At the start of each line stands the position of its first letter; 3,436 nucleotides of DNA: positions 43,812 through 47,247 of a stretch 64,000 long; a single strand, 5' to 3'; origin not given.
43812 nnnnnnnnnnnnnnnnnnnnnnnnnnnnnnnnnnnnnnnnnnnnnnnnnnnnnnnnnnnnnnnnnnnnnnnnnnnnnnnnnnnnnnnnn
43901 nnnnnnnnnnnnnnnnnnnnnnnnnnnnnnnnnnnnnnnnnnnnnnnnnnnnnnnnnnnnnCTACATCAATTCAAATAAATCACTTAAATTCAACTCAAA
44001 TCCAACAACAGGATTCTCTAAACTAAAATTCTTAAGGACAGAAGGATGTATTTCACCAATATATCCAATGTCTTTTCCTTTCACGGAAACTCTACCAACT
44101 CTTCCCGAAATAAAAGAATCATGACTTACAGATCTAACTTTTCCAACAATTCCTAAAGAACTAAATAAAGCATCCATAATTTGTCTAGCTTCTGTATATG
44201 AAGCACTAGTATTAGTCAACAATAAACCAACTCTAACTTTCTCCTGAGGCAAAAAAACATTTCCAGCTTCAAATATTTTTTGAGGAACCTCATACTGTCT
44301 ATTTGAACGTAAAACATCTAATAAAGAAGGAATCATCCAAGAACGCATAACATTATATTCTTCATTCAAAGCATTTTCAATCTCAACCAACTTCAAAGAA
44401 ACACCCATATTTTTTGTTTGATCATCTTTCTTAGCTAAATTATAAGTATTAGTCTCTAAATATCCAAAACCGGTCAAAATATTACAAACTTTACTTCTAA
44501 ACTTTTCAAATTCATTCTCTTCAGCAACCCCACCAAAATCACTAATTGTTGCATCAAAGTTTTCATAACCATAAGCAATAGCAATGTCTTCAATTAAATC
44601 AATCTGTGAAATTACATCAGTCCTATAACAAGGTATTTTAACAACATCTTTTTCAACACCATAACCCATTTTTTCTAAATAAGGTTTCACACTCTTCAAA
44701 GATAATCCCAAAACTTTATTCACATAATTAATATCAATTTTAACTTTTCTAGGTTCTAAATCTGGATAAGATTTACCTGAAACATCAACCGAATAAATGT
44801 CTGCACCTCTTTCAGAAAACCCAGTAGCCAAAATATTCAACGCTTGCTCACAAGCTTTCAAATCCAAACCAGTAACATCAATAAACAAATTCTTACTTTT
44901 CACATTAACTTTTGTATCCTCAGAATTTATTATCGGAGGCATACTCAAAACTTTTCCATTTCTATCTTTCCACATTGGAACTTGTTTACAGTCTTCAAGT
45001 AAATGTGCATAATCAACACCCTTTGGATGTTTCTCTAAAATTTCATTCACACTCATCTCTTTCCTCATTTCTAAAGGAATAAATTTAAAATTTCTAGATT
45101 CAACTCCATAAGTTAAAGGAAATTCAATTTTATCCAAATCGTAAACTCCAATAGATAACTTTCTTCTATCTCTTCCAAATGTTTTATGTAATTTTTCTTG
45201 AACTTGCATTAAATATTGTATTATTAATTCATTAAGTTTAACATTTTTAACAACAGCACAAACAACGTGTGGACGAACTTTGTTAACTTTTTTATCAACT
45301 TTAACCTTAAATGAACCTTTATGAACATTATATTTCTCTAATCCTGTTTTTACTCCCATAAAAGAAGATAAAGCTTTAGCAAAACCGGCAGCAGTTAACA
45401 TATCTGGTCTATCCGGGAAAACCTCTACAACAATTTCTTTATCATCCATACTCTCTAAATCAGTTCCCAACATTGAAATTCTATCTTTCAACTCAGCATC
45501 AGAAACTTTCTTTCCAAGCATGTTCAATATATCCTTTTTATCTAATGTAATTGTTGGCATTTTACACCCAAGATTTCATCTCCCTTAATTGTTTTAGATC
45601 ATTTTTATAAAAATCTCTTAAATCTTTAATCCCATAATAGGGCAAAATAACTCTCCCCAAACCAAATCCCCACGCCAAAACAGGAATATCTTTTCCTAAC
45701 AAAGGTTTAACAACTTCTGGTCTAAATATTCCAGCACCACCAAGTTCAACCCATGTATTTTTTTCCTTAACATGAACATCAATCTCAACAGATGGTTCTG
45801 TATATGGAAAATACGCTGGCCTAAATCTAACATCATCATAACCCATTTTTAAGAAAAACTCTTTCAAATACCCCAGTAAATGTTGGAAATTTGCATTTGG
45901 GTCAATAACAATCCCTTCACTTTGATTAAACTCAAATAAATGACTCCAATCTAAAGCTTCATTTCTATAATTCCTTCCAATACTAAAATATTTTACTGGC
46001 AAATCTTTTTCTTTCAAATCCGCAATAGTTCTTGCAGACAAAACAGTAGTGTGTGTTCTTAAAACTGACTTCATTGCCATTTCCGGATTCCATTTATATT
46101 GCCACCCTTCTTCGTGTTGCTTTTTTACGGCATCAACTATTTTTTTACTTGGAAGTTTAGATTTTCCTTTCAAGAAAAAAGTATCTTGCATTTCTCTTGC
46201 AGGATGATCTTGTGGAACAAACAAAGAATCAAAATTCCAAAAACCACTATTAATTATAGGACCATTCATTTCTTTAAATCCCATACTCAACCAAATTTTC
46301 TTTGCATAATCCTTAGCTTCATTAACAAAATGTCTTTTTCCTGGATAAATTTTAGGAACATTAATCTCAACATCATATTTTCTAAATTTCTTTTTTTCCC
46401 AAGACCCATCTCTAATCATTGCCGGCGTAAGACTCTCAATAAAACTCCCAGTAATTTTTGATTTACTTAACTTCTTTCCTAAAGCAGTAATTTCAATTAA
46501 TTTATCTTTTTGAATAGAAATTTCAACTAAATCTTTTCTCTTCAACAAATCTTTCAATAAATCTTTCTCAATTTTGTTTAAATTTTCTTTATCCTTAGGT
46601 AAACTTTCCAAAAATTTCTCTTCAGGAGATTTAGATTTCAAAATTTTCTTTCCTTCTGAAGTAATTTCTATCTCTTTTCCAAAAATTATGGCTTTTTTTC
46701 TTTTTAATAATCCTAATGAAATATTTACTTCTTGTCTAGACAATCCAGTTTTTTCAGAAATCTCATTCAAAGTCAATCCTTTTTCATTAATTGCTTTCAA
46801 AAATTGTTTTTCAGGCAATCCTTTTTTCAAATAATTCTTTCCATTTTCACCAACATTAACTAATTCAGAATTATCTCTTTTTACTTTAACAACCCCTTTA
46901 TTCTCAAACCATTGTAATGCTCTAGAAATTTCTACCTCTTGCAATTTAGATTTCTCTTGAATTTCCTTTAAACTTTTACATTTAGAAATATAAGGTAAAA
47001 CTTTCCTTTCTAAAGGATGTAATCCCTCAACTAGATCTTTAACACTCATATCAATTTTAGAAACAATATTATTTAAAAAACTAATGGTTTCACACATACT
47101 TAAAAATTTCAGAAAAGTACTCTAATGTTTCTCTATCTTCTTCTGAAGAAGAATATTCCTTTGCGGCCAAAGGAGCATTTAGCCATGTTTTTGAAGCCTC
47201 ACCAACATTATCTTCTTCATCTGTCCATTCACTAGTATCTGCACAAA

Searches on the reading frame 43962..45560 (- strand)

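Call 98: search_protein_families(library=pfam, proteins=[window:43962-45560:-], max_evalue=0.0001)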
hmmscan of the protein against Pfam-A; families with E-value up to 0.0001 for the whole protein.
window:43962-45560:- (532 aa): 4 families
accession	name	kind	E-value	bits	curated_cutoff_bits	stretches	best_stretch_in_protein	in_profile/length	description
PF17759.6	tRNA_synthFbeta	-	2.2e-40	138.9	22.4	1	347-525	14-214/214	Phenylalanyl tRNA synthetase beta chain CLM domain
PF03484.21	B5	-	2.9e-20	72.7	28.6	1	273-332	1-67/67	tRNA synthetase B5 domain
PF03483.22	B3_4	-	7.5e-08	32.6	29.3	1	125-254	46-154/174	B3/4 domain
PF18262.7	PhetRS_B1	-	8.3e-05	23.2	26.8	0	1-69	1-82/83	Phe-tRNA synthetase beta subunit B1 domain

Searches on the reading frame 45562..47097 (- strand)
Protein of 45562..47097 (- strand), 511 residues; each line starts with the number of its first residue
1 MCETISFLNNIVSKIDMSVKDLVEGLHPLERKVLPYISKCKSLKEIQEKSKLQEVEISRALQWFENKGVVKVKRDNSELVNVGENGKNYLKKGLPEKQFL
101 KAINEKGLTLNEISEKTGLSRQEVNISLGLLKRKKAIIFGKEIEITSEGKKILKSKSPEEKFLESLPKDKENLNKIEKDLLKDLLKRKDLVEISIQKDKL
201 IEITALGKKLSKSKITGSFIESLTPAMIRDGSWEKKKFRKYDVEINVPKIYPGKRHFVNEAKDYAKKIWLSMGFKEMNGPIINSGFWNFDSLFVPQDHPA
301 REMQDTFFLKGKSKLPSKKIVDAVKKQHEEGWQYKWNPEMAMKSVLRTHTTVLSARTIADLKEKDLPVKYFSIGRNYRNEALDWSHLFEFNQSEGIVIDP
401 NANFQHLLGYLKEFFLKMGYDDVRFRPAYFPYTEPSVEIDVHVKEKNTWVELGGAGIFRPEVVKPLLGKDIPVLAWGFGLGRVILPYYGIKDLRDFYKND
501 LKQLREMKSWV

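Call 44: search_protein_families(library=pfam, proteins=[window:45562-47097:-], max_evalue=0.001)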
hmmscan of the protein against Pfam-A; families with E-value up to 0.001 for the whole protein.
window:45562-47097:- (511 aa): 5 families
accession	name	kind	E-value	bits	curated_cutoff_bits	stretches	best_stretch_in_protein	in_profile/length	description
PF01409.25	tRNA-synt_2d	-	8.8e-83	278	19.8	1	240-506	1-245/246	tRNA synthetases class II core domain (F)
PF10771.15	DUF2582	-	7.5e-05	23.3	24.2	0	103-140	17-55/65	Winged helix-turn-helix domain (DUF2582)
PF24409.1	wHTH-PRTase_assc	-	9.4e-05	22.8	27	1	100-160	4-63/83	wHTH-PRTase associated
PF01978.25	TrmB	-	0.00012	22.3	25.6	0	43-76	25-58/68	Sugar-specific transcriptional regulator TrmB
PF12802.13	MarR_2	-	0.00032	21.3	27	0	98-136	9-49/61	MarR family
